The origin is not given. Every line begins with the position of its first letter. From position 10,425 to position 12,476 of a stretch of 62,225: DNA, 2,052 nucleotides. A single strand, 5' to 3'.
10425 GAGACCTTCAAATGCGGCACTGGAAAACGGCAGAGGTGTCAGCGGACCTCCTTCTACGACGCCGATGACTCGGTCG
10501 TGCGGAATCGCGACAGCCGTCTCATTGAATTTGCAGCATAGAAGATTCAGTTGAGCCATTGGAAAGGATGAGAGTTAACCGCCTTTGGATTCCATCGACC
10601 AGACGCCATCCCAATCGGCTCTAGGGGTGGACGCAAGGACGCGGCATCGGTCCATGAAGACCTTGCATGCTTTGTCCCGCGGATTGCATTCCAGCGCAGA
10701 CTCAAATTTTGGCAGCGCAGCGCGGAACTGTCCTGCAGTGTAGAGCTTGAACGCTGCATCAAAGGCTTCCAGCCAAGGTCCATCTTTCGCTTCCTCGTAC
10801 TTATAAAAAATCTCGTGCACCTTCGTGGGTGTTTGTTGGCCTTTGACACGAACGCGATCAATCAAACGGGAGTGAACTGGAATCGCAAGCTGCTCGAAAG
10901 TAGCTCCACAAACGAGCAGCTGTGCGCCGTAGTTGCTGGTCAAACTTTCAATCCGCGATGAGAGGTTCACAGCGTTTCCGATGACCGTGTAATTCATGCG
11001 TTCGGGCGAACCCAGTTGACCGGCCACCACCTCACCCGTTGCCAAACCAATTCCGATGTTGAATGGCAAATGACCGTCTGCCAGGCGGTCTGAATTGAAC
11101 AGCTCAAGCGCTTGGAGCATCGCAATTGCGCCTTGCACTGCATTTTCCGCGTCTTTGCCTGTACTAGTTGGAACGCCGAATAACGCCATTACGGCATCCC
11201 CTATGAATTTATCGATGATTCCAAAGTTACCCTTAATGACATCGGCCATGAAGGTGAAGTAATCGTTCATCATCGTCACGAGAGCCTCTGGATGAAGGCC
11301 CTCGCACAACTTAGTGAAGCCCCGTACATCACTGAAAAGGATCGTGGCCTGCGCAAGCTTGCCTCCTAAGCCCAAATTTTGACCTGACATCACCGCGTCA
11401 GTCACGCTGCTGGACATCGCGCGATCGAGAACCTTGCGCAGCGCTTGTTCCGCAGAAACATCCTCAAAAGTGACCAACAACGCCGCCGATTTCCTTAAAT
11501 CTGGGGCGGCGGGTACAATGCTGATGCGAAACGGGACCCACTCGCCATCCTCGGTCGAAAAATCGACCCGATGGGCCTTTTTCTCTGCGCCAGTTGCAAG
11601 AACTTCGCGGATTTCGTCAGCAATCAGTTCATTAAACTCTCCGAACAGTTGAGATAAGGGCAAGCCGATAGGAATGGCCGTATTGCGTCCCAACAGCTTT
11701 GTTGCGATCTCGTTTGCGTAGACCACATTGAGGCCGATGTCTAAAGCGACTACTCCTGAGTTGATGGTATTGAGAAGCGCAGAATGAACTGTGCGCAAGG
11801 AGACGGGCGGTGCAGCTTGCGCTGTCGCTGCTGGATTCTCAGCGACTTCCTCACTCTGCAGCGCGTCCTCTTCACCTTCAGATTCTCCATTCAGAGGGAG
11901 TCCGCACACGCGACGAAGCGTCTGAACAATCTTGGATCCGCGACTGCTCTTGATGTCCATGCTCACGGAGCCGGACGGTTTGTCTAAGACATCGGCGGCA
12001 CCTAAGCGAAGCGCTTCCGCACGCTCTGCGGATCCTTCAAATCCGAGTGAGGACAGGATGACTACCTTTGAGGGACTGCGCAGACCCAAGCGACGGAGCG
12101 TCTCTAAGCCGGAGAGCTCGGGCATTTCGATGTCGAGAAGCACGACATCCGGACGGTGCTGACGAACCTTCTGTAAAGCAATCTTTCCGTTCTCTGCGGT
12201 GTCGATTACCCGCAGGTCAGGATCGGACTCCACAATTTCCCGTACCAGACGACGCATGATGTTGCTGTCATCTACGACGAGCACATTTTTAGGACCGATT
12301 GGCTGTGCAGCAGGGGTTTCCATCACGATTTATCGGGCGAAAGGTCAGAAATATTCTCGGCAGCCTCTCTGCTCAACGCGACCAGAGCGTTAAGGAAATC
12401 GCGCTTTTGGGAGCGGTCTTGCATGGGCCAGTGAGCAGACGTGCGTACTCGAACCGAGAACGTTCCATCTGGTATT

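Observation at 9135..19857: Eight-gene Che-type operon whose only canonical response regulator is a nucleotide cyclase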

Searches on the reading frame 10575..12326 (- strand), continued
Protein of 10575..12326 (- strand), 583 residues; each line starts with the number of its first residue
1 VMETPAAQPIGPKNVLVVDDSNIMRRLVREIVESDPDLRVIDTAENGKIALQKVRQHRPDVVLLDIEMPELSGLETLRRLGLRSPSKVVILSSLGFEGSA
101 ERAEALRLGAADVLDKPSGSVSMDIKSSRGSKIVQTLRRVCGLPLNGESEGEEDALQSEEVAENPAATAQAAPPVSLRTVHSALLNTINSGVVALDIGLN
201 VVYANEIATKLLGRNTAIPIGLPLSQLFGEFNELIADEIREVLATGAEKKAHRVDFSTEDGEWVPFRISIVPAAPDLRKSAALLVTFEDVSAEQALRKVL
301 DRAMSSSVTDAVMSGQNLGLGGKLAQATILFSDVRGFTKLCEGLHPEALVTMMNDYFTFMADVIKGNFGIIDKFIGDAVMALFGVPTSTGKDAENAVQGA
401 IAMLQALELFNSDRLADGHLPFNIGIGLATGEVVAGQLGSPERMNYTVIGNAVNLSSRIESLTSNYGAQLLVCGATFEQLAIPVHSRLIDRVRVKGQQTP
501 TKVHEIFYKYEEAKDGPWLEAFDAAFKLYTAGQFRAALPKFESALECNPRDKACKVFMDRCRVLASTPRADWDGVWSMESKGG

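Call 77: search_protein_families(library=ncbifam, proteins=[window:10575-12323:-], max_evalue=0.001)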
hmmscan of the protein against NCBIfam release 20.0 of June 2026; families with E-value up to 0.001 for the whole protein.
window:10575-12323:- (582 aa): 85 families (the best 25 are shown)
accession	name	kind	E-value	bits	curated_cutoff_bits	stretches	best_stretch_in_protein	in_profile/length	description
NF001965.0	PRK00742.1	subfamily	6.4e-36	124.3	293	1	13-172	5-163/357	chemotaxis-specific protein-glutamate methyltransferase CheB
NF009206.0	PRK12555.1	subfamily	9.4e-28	97.1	342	1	13-210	2-201/340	chemotaxis-specific protein-glutamate methyltransferase CheB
NF007969.0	PRK10693.1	equivalog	3.4e-17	62.5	329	1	7-116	3-109/337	two-component system response regulator RssB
NF041367.1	CheY_Halo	equivalog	5.5e-17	62.2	200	1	14-117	1-101/114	chemotaxis protein CheY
NF007935.0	PRK10651.1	equivalog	1.1e-16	60.7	250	1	11-111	6-105/216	two-component system response regulator NarL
TIGR02875.1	spore_0_A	equivalog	1.9e-15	56.8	200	1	13-116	4-108/262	sporulation transcription factor Spo0A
NF007708.0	PRK10403.1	equivalog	6.8e-15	55.1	343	1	11-80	6-75/215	nitrate/nitrite response regulator protein NarP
NF045505.1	RR_RssB_Pseudo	equivalog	1.8e-14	53.6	700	1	13-123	7-114/394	two-component system response regulator RssB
NF008677.0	PRK11697.1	equivalog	4.8e-14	52.3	246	1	13-92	3-82/238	two-component system response regulator BtsR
NF008469.0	PRK11361.1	equivalog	7.2e-14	51.3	714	1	12-117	5-107/461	acetoacetate metabolism transcriptional regulator AtoC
NF007018.1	PRK09483.1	equivalog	1.2e-13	51.2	280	1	13-119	3-108/217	UvrY/SirA/GacA family response regulator transcription factor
NF052445.1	RespRegMctR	equivalog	2.4e-13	50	300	1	13-92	3-82/205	two-component system response regulator MctR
NF045944.1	ResRegRpaBCyano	equivalog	1.6e-12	47.3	330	1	15-120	1-102/229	response regulator transcription factor RpaB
NF011896.0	PRK15369.1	equivalog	5.8e-12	45.7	242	1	12-115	4-107/211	two component system response regulator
NF052574.1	HisKinEspCMyxo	equivalog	7e-12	44.3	1200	2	12-116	666-769/785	serine histidine kinase EspC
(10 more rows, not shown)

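Call 80: find_encoding_contigs(protein=P0063, flank=10000, max_places=1)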
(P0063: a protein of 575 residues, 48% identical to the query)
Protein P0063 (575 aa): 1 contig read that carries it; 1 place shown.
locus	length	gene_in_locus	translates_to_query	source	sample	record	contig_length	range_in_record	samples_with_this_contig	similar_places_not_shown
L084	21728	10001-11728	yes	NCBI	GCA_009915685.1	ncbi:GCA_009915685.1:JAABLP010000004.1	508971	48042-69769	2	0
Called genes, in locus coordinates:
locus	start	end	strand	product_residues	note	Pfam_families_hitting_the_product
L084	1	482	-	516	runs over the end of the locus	PF02321:OEP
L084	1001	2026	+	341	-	-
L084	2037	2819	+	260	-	PF01739:CheR, PF08242:Methyltransf_12 (faint)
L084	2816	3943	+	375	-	PF01339:CheB_methylest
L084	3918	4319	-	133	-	PF11750:DUF3307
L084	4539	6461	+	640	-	PF00672:HAMP, PF00015:MCPsignal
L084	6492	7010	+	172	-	-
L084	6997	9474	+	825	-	PF01627:Hpt, PF02518:HATPase_c, PF01584:CheW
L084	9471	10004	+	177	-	-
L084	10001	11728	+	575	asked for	PF00072:Response_reg, PF08448:PAS_4 (weak), PF00211:Guanylate_cyc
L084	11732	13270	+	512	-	PF01584:CheW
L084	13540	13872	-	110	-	-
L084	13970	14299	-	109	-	-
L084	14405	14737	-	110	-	-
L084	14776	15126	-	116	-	-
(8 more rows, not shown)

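Call 81: find_encoding_contigs(protein=P0031, flank=10000, max_places=1)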
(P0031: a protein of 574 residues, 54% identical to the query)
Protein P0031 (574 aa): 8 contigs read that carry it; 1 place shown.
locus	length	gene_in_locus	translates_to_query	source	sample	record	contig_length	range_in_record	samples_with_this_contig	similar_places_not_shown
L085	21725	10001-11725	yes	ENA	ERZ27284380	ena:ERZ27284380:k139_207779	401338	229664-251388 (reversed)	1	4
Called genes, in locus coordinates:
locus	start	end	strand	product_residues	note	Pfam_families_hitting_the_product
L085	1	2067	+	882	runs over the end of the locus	PF22735:NNH3, PF24883:NPHP3_N (faint), PF05729:NACHT, PF13599:Pentapeptide_4 (weak)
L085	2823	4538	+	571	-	PF00672:HAMP (weak), PF00015:MCPsignal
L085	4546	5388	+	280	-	PF01739:CheR, PF08242:Methyltransf_12 (faint)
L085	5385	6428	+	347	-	PF01339:CheB_methylest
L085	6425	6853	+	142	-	-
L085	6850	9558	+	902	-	PF01627:Hpt, PF02518:HATPase_c, PF01584:CheW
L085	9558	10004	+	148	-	-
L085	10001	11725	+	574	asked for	PF00072:Response_reg, PF08448:PAS_4 (weak), PF00211:Guanylate_cyc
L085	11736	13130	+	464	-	PF01584:CheW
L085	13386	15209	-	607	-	PF13522:GATase_6, PF13537:GATase_7, PF01380:SIS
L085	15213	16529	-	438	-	PF00483:NTP_transferase (weak), PF01128:IspD (weak), PF12804:NTP_transf_3, PF25084:LbH_EIF2B (faint), PF00132:Hexapep, PF25087:GMPPB_C (weak), PF00132:Hexapep, PF14602:Hexapep_2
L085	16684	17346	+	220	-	PF00702:Hydrolase, PF08282:Hydrolase_3 (faint), PF12710:HAD, PF13344:Hydrolase_6 (faint), PF13419:HAD_2, PF13242:Hydrolase_like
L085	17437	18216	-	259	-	PF00950:ABC-3, PF01032:FecCD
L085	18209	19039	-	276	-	PF00005:ABC_tran, PF13304:AAA_21 (faint)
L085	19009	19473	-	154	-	PF01475:FUR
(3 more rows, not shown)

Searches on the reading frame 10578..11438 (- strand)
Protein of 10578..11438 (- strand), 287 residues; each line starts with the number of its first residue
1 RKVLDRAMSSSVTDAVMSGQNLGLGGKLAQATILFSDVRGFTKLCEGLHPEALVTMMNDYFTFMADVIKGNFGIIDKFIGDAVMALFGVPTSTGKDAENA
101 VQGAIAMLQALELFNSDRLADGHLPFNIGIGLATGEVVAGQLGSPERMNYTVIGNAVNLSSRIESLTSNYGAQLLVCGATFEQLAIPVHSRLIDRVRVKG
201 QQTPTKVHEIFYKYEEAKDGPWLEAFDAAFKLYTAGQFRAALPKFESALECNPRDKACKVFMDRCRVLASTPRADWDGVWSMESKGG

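Call 64: search_solved_structures(query=window:10578-11438:-, max_evalue=1e-8, show_alignments=3)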
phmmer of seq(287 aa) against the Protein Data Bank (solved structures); distinct sequences matched with E-value up to 1e-8: 47.
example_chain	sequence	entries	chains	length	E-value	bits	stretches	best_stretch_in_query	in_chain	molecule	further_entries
6fht_A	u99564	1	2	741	5.2e-38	134.3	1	16-209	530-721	Bacteriophytochrome,Adenylate cyclase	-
2w01_A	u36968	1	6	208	1.7e-37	132.7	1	24-209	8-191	ADENYLATE CYCLASE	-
3r5g_A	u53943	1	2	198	4.5e-31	111.6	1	30-211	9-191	CyaB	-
5x4t_A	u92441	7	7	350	5.9e-23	84.9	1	2-178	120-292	Photoactivated adenylyl cyclase | Family 3 adenylate cyclase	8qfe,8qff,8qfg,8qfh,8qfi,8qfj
9f1z_A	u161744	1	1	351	6e-23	84.9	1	2-178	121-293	Family 3 adenylate cyclase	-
5x4u_A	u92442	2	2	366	6.5e-23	84.8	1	2-178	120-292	Photoactivated adenylyl cyclase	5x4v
4yus_A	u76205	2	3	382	7.2e-23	84.6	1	2-178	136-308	Family 3 adenylate cyclase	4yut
9f1w_A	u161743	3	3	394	7.7e-23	84.5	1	2-178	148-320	Family 3 adenylate cyclase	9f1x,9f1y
1wc1_A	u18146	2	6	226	8.5e-22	81.1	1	28-170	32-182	ADENYLATE CYCLASE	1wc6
1wc0_A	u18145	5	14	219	1.3e-21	80.6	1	31-170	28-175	ADENYLATE CYCLASE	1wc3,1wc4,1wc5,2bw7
5mbj_A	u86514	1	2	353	6.7e-19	71.6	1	2-172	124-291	Beta subunit of photoactivated adenylyl cyclase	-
5mbk_A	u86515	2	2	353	6.7e-19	71.6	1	2-172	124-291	Beta subunit of photoactivated adenylyl cyclase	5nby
5m27_A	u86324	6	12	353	6.7e-19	71.6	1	2-172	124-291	Beta subunit of photoactivated adenylyl cyclase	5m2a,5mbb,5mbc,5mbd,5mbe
5mbh_A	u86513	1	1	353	9.4e-19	71.2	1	2-172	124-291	Beta subunit of photoactivated adenylyl cyclase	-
5mbg_A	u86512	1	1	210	1.9e-18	70.2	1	27-173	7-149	Beta subunit of photoactivated adenylyl cyclase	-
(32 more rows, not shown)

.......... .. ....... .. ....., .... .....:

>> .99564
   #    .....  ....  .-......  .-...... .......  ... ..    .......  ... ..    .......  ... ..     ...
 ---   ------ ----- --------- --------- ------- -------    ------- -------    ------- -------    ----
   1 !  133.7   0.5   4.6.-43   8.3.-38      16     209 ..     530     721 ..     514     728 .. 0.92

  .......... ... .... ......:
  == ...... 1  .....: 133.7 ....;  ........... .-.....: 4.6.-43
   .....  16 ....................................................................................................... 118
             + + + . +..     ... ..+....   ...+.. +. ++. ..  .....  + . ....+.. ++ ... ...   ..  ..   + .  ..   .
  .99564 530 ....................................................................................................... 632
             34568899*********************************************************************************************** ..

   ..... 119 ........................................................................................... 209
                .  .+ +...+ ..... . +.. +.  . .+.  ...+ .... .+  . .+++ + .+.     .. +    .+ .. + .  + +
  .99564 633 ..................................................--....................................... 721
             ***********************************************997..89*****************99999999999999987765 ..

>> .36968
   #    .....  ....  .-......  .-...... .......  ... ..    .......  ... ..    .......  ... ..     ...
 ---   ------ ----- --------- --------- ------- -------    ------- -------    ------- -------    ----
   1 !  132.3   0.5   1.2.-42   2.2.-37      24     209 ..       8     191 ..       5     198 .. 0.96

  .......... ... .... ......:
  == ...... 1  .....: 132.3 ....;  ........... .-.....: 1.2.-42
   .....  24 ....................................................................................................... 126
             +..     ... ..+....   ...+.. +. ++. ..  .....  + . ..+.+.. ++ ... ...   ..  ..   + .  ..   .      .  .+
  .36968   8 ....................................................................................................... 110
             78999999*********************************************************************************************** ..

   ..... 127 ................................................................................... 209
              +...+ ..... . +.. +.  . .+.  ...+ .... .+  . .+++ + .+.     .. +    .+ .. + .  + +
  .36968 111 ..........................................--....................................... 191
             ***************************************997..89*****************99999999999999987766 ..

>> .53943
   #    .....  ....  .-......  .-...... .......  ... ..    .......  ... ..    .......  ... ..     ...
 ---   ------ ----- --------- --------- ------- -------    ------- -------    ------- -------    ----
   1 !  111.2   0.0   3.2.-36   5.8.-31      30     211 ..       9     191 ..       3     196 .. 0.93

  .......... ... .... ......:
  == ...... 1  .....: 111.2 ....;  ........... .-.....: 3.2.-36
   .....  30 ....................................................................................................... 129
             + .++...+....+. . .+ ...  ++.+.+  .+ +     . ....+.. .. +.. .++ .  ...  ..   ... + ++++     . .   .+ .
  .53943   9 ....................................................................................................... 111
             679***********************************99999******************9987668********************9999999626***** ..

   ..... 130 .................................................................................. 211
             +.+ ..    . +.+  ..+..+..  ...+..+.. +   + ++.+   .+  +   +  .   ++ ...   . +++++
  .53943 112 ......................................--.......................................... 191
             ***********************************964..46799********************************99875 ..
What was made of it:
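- On Class III nucleotidyl cyclase (CHD), adenylate-specific: They align with CyaB 3r5g (call 64).
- Closest known: Pseudomonas aeruginosa Pil-Chp system acting on the adenylate cyclase CyaB. Same: The window's catalytic domain is homologous to CyaB (3r5g, E 4.5e-31) and has the same Lys/Thr pair (call 64).
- Specificity pair: K/T, identical to the bona fide adenylate cyclase CyaB (call 64). The closest solved catalytic domain by score is Synechocystis Cya2 (2w01) and its engineered derivative 6fht (call 64).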

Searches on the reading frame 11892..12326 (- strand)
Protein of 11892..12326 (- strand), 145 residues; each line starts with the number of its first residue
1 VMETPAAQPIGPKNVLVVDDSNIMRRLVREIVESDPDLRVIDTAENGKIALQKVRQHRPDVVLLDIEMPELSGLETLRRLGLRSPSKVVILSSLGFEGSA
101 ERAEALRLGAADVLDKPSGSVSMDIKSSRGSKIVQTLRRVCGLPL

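Call 24: search_solved_structures(query=window:11892-12326:-, max_evalue=0.00001, show_alignments=2)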
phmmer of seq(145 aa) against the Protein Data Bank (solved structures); distinct sequences matched with E-value up to 0.00001: 165 (the best 60 are shown).
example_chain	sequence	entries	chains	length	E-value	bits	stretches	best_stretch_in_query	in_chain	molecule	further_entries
3t8y_A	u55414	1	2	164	7.5e-28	100.7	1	14-137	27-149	Chemotaxis response regulator protein-glutamate methylesterase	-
3kyj_B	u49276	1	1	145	1.8e-26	96.3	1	11-140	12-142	CheY6 protein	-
3kyi_B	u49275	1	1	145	2.4e-25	92.6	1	11-140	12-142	CheY6 protein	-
6ymz_A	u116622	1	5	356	2e-19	73.5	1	14-121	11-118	Protein-glutamate methylesterase/protein-glutamine glutaminase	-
7esg_A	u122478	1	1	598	2.1e-19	73.4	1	15-135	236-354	Glutathione S-transferase,Protein-glutamate methylesterase/protein-glutamine glutaminase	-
1a2o_A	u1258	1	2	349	9.2e-19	71.3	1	14-121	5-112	CHEB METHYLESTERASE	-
1dz3_A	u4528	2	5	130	1.4e-15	61.1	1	15-118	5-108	Stage 0 sporulation protein A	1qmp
4iga_A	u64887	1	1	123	3.1e-15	59.9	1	13-118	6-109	Chemotaxis protein CheY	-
8q52_A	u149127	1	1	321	3.1e-15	59.9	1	8-118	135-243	Leucine-specific-binding protein,Chemotaxis protein CheY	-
1tmy_A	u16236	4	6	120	3.4e-15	59.8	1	13-118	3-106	CHEY PROTEIN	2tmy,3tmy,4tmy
1u0s_Y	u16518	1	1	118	4e-15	59.5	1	13-118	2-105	Chemotaxis protein cheY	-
9rhz_C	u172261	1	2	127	5e-15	59.2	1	11-118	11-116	Chemotaxis protein CheY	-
6er7_A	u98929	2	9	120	1.9e-14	57.4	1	14-118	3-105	120aa long hypothetical chemotaxis protein (CheY)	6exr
4qyw_A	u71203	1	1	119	6.9e-14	55.6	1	13-118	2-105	Chemotaxis protein CheY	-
6azr_B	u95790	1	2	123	7.1e-14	55.5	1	13-119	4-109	Chemotaxis regulator-transmits chemoreceptor signals to flagelllar motor components CheY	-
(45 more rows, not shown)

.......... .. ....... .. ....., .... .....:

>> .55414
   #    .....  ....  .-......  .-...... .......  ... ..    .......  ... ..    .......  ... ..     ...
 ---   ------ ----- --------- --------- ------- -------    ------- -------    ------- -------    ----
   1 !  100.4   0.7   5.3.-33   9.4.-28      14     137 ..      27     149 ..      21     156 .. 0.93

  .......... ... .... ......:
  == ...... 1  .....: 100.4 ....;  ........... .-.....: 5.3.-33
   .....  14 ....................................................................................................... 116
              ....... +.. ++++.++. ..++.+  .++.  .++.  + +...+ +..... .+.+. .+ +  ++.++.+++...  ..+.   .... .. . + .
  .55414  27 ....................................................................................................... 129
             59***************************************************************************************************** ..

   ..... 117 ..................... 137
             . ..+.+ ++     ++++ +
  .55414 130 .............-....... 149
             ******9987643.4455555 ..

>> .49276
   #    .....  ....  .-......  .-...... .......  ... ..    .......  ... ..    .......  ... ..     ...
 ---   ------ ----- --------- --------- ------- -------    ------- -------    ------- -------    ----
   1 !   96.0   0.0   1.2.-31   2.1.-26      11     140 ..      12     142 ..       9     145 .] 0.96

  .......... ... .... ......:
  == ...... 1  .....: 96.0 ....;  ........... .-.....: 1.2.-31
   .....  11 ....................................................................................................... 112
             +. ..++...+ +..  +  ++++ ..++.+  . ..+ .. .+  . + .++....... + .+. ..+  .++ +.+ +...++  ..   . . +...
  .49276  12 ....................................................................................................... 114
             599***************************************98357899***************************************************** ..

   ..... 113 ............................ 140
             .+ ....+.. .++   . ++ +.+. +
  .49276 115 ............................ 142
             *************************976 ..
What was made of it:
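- Closest known: Rhodobacter sphaeroides CheY6 and the receiver domain of CheB. Same: These are the closest solved relatives of the cyclase receiver, including the C-terminal 'KPSG..S.D' extension (call 24).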
